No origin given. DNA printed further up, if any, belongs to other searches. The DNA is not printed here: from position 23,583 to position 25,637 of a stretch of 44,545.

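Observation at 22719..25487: Self-contained carrier-protein acylation cassette (FkbH loader, ACP, MaoC dehydratase, AcpS PPTase) embedded in an archaeal-type glycan island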

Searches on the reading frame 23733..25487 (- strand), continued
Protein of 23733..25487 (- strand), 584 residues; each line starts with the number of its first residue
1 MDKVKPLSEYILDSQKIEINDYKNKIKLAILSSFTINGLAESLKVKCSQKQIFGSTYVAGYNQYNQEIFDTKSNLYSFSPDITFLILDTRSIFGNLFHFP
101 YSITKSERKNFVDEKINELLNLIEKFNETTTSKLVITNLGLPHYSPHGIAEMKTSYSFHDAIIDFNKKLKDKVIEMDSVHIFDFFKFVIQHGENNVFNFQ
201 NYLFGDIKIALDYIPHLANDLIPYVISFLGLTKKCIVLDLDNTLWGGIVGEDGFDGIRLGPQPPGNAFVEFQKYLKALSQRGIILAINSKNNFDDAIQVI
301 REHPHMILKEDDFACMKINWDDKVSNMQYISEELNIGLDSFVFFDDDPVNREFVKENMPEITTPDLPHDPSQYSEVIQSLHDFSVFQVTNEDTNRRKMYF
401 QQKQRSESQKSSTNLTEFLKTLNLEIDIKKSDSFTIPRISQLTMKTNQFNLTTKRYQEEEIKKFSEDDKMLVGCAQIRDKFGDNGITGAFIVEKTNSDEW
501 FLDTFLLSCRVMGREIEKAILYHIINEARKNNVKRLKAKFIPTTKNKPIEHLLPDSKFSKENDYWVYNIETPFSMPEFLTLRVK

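Call 30: get_annotated_region(hit=H16, flank=9000)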
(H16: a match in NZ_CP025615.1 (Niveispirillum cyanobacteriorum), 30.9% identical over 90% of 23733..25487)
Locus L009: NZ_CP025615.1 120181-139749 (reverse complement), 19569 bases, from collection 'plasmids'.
description: Niveispirillum cyanobacteriorum strain TH16 plasmid unnamed3, complete sequence
organism: Niveispirillum cyanobacteriorum (NCBI taxid 1612173)
taxonomy: Bacteria; Pseudomonadota; Alphaproteobacteria; Rhodospirillales; Azospirillaceae; Niveispirillum; Niveispirillum cyanobacteriorum
host: -; source: sing cell,cyanobacterial aggregates; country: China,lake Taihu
typing (MOB-suite, as given by PLSDB): non-mobilizable
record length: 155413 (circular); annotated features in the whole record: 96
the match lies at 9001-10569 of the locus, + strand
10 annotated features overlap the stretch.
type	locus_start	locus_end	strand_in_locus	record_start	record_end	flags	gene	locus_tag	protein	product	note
CDS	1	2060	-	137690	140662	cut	-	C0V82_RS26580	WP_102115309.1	Tn3 family transposase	-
CDS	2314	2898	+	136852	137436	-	-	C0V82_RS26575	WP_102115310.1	recombinase family protein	GO:0006310 - DNA recombination [Evidence IEA]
CDS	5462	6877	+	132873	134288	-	-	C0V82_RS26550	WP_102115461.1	sulfotransferase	-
CDS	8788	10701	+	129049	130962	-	-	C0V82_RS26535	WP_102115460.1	HAD-IIIC family phosphatase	-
CDS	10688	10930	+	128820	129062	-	-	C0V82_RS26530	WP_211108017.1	acyl carrier protein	GO:0006633 - fatty acid biosynthetic process [Evidence IEA]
CDS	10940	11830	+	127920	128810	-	-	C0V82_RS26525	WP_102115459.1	WcbI family polysaccharide biosynthesis putative acetyltransferase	-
CDS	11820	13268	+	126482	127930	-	-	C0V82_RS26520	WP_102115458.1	SDR family NAD(P)-dependent oxidoreductase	-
CDS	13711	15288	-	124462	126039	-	-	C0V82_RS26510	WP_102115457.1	IS66 family transposase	-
CDS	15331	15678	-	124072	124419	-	tnpB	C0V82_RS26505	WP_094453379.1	IS66 family insertion sequence element accessory protein TnpB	-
CDS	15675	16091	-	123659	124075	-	-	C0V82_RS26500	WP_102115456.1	transposase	GO:0006313 - DNA transposition [Evidence IEA]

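Call 31: get_annotated_region(hit=H13, flank=9000)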
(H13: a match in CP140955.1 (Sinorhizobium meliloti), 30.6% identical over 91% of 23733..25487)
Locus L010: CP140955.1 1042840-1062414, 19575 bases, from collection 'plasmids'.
description: Sinorhizobium meliloti strain ml47 plasmid pSymB, complete sequence
organism: Sinorhizobium meliloti (NCBI taxid 382)
taxonomy: Bacteria; Pseudomonadota; Alphaproteobacteria; Hyphomicrobiales; Rhizobiaceae; Sinorhizobium; Sinorhizobium meliloti
host: -; source: Medicago lupulina,whole organism; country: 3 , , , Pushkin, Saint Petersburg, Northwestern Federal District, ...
typing (MOB-suite, as given by PLSDB): mobilizable; relaxase MOBQ
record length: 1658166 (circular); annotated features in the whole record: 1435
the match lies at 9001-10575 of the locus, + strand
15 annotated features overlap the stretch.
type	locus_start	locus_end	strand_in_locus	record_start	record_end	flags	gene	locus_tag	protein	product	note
CDS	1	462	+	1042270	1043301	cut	-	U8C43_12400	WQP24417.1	sugar ABC transporter permease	-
CDS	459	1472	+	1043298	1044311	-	-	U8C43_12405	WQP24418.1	autoinducer 2 import system permease LsrD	-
CDS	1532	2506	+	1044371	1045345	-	lsrB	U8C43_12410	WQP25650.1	autoinducer 2 ABC transporter substrate-binding protein LsrB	-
CDS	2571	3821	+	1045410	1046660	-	-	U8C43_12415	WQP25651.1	class II aldolase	-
CDS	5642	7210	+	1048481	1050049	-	-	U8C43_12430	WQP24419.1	MBOAT family protein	-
CDS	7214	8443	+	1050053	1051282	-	-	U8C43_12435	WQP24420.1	TonB-dependent receptor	-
CDS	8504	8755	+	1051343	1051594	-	-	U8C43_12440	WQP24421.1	acyl carrier protein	-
CDS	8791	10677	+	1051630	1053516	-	-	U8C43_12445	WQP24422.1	HAD family hydrolase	-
CDS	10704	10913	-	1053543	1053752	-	-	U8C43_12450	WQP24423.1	DUF2280 domain-containing protein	-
CDS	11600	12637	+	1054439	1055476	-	-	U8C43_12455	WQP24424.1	calcium-binding protein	-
CDS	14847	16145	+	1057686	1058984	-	-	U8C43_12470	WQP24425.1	capsular polysaccharide biosynthesis protein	-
CDS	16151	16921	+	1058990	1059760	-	-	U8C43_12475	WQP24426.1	ABC transporter permease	-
CDS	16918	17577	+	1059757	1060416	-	-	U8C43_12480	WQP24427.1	ABC transporter ATP-binding protein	-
CDS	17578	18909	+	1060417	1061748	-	-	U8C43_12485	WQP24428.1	RkpR, polysaccharide export protein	-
CDS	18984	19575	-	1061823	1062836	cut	-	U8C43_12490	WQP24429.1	KpsF/GutQ family sugar-phosphate isomerase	-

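Call 43: search_protein_representatives(protein=window:23733-25487:-)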
Query: 584 residues. Proteins with E-value up to 0.001 (for the whole library): 14139; up to 1e-10: 10990; up to 1e-30: 6232. The best 150 are listed.
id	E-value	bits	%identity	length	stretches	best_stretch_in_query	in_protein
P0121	1.5e-212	724.0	55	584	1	6-580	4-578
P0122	2.6e-161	554.9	46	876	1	12-581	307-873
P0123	2.7e-159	548.2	46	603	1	3-581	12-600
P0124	3.5e-159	547.8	48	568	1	7-551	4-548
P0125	8.9e-152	523.4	45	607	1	17-563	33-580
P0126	4.7e-147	507.8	42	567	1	21-581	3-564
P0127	1.5e-146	506.1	44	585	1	7-565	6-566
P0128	1.9e-146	505.8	33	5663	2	18-564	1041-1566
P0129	2.1e-145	502.3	45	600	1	23-559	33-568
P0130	6.6e-140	484.2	42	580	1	19-582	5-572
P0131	7.6e-140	484.0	46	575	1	24-554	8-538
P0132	2.0e-136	472.7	43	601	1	23-561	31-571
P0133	4.0e-136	471.7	42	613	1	22-571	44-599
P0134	5.3e-134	464.7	42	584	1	24-581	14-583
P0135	1.6e-133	463.1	40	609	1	23-553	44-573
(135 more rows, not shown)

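Call 44: list_cluster_members(proteins=[P0121, P0122, P0123, P0124, P0125, P0126, P0127, P0129, P0130, P0131])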
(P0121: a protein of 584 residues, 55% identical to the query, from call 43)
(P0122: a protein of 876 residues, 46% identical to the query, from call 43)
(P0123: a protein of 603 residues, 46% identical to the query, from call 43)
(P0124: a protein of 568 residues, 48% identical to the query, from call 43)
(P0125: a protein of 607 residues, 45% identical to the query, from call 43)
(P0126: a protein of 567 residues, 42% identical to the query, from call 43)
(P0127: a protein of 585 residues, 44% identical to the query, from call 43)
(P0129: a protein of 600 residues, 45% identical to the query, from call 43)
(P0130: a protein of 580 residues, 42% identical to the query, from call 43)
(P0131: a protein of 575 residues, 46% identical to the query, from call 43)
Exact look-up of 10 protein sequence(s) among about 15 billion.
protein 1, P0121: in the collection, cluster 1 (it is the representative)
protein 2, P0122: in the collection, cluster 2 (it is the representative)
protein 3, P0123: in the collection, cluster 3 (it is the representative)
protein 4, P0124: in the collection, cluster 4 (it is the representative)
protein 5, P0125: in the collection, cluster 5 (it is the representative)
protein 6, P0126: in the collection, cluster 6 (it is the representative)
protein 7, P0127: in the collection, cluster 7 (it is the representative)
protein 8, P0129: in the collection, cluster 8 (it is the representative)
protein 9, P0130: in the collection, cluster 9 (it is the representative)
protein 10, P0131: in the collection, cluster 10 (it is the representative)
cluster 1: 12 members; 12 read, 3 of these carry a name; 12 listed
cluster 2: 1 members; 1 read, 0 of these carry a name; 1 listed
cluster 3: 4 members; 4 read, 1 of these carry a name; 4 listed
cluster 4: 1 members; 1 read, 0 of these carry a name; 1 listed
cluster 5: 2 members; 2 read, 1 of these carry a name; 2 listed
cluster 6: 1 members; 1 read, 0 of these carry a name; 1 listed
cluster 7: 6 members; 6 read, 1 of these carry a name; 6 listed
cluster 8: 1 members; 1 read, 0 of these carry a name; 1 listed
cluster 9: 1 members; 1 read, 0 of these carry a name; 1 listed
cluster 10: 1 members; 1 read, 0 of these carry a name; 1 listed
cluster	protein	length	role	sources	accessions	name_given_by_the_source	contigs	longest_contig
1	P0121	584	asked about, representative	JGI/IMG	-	FkbH-like protein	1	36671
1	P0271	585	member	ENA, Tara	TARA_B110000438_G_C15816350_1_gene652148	strand:- start:1482 stop:3239 length:1758 start_codon:yes stop_codon:yes ...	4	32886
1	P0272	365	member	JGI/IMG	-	FkbH-like protein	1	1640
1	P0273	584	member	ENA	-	-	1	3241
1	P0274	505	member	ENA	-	-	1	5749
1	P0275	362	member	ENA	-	-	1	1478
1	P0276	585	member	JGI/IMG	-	-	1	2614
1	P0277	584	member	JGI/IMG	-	-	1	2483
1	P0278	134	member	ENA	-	-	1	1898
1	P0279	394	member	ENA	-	-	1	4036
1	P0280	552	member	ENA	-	-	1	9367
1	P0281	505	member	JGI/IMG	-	-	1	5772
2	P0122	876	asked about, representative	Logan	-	-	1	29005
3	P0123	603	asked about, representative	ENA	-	-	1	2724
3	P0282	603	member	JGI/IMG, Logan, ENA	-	FkbH-like protein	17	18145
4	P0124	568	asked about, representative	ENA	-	-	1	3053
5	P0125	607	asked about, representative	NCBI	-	-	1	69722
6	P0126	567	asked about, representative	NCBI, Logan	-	-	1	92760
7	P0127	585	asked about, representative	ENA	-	-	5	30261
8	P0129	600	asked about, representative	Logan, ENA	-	-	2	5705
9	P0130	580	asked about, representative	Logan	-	-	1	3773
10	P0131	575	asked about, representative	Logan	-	-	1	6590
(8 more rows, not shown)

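Call 45: find_encoding_contigs(protein=P0126, flank=8000, max_places=2)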
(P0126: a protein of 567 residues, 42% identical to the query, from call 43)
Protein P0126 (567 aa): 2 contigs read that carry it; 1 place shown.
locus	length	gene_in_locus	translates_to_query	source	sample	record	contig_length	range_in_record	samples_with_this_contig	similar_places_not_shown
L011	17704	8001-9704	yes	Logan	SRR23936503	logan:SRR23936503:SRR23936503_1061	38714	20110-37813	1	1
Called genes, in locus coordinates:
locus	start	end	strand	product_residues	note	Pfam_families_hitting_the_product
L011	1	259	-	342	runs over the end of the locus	PF03102:NeuB, PF08666:SAF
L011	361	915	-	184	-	PF00293:NUDIX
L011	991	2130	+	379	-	PF03102:NeuB, PF08666:SAF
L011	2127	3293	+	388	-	PF02350:Epimerase_2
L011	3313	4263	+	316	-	PF00389:2-Hacid_dh, PF02826:2-Hacid_dh_C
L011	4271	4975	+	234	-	PF02348:CTP_transf_3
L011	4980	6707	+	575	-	PF13522:GATase_6, PF13537:GATase_7, PF00733:Asn_synthase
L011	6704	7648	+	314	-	PF13489:Methyltransf_23, PF08241:Methyltransf_11, PF08242:Methyltransf_12, PF13649:Methyltransf_25, PF13847:Methyltransf_31 (faint)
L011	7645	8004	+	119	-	PF01648:ACPS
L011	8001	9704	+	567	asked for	PF21211:FkbH_N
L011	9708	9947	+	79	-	-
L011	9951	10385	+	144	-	PF01575:MaoC_dehydratas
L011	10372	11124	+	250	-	PF00106:adh_short, PF01370:Epimerase, PF08659:KR, PF16363:GDP_Man_Dehyd, PF23441:SDR (weak), PF13561:adh_short_C2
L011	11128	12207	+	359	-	PF00583:Acetyltransf_1 (weak), PF13508:Acetyltransf_7 (faint)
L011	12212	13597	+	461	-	-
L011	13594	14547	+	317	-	PF01522:Polysacc_deac_1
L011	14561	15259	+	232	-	PF01209:Ubie_methyltran (weak), PF03848:TehB (weak), PF13489:Methyltransf_23, PF02353:CMAS (weak), PF13847:Methyltransf_31, PF08241:Methyltransf_11, PF08242:Methyltransf_12, PF13649:Methyltransf_25, +2 more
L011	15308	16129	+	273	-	PF01066:CDP-OH_P_transf (weak)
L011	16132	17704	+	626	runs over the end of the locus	PF00483:NTP_transferase, PF01128:IspD (weak), PF12804:NTP_transf_3, PF13685:Fe-ADH_2, PF01761:DHQ_synthase, PF24621:DHQS_C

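Call 46: find_encoding_contigs(protein=P0125, flank=8000, max_places=2)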
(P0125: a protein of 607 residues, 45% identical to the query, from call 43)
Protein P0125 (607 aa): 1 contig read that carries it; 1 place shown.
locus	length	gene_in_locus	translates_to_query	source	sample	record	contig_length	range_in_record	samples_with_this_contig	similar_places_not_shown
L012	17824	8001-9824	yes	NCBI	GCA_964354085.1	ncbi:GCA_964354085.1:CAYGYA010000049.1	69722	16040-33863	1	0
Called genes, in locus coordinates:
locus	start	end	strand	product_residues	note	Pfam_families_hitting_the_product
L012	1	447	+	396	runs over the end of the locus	PF12832:MFS_1_like (weak), PF07690:MFS_1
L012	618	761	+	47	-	-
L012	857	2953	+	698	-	PF04055:Radical_SAM, PF13353:Fer4_12 (faint), PF12544:LAM_C, PF02655:ATP-grasp_3 (faint), PF07478:Dala_Dala_lig_C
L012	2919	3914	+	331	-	PF02655:ATP-grasp_3, PF07478:Dala_Dala_lig_C, PF13535:ATP-grasp_4 (faint)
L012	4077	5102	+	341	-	PF02655:ATP-grasp_3, PF08443:RimK (faint), PF07478:Dala_Dala_lig_C, PF13535:ATP-grasp_4 (faint)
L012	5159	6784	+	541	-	PF06418:CTP_synth_N, PF07722:Peptidase_C26 (faint), PF00117:GATase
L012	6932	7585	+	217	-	PF14602:Hexapep_2 (faint)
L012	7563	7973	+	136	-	PF01648:ACPS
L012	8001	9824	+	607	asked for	PF21211:FkbH_N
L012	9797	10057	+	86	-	-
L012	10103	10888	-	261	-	PF01209:Ubie_methyltran, PF13489:Methyltransf_23, PF02353:CMAS (weak), PF08241:Methyltransf_11, PF08242:Methyltransf_12, PF13649:Methyltransf_25, PF13847:Methyltransf_31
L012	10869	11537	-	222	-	PF02568:ThiI, PF03054:tRNA_Me_trans (faint), PF06508:QueC (weak)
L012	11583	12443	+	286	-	-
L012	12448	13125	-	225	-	PF01269:Fibrillarin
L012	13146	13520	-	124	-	-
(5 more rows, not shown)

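Call 48: find_encoding_contigs(protein=P0121, flank=8000, max_places=2)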
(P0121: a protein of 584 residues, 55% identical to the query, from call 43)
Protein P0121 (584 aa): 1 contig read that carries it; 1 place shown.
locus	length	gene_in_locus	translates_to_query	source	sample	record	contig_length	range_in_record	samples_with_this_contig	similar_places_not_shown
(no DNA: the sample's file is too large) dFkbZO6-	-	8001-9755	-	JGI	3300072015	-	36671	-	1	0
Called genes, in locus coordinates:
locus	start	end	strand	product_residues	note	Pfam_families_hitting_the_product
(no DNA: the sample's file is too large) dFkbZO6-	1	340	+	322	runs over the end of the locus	PF00106:adh_short (weak), PF01073:3Beta_HSD, PF01370:Epimerase, PF02719:Polysacc_synt_2, PF04321:RmlD_sub_bind, PF05368:NmrA (weak), PF07993:NAD_binding_4, PF16363:GDP_Man_Dehyd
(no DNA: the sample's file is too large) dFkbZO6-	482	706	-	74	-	PF01522:Polysacc_deac_1 (weak)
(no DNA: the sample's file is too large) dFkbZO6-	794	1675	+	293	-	PF00535:Glycos_transf_2, PF13641:Glyco_tranf_2_3 (weak)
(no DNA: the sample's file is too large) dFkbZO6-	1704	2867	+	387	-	PF01943:Polysacc_synt (weak)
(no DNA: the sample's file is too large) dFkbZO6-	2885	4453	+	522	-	-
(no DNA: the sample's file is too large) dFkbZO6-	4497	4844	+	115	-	PF01648:ACPS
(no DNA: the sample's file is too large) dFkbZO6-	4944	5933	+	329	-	PF13524:Glyco_trans_1_2 (weak)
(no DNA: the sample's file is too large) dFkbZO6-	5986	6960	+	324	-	PF00583:Acetyltransf_1 (faint), PF13527:Acetyltransf_9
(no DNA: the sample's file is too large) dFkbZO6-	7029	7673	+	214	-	PF02585:PIG-L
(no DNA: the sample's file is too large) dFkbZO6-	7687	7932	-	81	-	-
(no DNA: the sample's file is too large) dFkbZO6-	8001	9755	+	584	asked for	PF21211:FkbH_N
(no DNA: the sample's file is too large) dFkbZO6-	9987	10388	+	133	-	PF00903:Glyoxalase, PF13669:Glyoxalase_4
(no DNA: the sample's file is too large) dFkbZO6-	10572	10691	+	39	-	PF13561:adh_short_C2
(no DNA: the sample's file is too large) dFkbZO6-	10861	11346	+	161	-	-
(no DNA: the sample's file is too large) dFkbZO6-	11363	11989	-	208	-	-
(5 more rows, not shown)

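Call 49: find_encoding_contigs(protein=P0122, flank=8000, max_places=2)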
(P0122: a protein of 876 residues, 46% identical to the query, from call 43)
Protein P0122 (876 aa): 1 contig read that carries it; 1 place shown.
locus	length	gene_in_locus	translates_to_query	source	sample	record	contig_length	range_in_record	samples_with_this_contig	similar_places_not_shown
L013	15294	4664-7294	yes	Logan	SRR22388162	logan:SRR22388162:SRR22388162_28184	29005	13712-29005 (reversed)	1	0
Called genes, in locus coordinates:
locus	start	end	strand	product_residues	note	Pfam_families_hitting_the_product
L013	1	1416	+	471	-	?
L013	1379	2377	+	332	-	PF01408:GFO_IDH_MocA, PF22725:GFO_IDH_MocA_C3, PF02894:GFO_IDH_MocA_C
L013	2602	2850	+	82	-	-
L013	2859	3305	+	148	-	-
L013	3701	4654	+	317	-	PF04055:Radical_SAM, PF13186:SPASM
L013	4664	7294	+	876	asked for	PF01522:Polysacc_deac_1, PF21211:FkbH_N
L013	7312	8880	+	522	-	PF02310:B12-binding (weak), PF04055:Radical_SAM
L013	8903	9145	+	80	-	-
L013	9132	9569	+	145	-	PF01575:MaoC_dehydratas (weak), PF13452:FAS1_DH_region (weak)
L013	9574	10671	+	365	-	-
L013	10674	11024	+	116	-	PF01648:ACPS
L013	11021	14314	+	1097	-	PF02350:Epimerase_2, PF03446:NAD_binding_2 (faint), PF03102:NeuB, PF08666:SAF (weak), PF00389:2-Hacid_dh, PF02826:2-Hacid_dh_C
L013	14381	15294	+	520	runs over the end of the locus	PF02776:TPP_enzyme_N, PF00205:TPP_enzyme_M, PF02775:TPP_enzyme_C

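Call 60: find_related_loci(query=A3, collection=metagenome_contigs, flank=7000)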
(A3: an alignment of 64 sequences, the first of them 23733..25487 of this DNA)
Query A3 (584 aa) in metagenome_contigs; peptide patterns used: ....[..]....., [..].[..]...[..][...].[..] (x = any residue, [..] = any of these).
600 stretches matched a pattern (row limit reached: there are more); 594 encode a relative of the query (tblastn E <= 1e-3); the best 80 are kept; 80 distinct loci.
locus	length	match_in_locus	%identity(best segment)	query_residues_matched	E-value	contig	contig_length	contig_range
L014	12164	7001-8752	90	1-584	0e+0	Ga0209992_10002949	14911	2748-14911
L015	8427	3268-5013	79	1-582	0e+0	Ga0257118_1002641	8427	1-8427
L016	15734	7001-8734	60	7-584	0e+0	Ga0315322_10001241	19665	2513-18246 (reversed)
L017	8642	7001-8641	59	1-547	0e+0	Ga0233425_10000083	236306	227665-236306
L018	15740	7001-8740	57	5-584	0e+0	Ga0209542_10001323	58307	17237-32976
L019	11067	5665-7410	57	1-582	0e+0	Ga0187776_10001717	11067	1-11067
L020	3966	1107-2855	57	1-584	0e+0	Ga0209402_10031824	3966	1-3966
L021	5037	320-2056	55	7-584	0e+0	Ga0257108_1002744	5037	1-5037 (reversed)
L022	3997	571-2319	56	1-584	0e+0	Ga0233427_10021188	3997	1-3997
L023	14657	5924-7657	56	5-581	0e+0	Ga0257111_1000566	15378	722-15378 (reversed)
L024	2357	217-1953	55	5-584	0e+0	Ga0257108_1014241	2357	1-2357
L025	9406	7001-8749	54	1-581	0e+0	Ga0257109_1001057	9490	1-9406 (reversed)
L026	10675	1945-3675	55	7-581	0e+0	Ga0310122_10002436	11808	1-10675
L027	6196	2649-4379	54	7-581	0e+0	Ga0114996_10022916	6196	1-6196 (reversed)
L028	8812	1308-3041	56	5-582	0e+0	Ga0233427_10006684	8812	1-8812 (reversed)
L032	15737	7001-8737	53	3-582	0e+0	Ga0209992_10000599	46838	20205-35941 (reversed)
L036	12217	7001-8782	45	1-583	2e-171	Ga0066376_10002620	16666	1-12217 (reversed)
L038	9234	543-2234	44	26-584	3e-167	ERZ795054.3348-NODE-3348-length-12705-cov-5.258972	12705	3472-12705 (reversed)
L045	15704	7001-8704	39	20-581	4e-142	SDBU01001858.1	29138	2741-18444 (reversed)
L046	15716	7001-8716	40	16-581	1e-141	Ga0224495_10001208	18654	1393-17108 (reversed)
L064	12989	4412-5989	37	15-582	1e-119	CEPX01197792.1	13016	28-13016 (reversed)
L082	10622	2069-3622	36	26-560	5e-110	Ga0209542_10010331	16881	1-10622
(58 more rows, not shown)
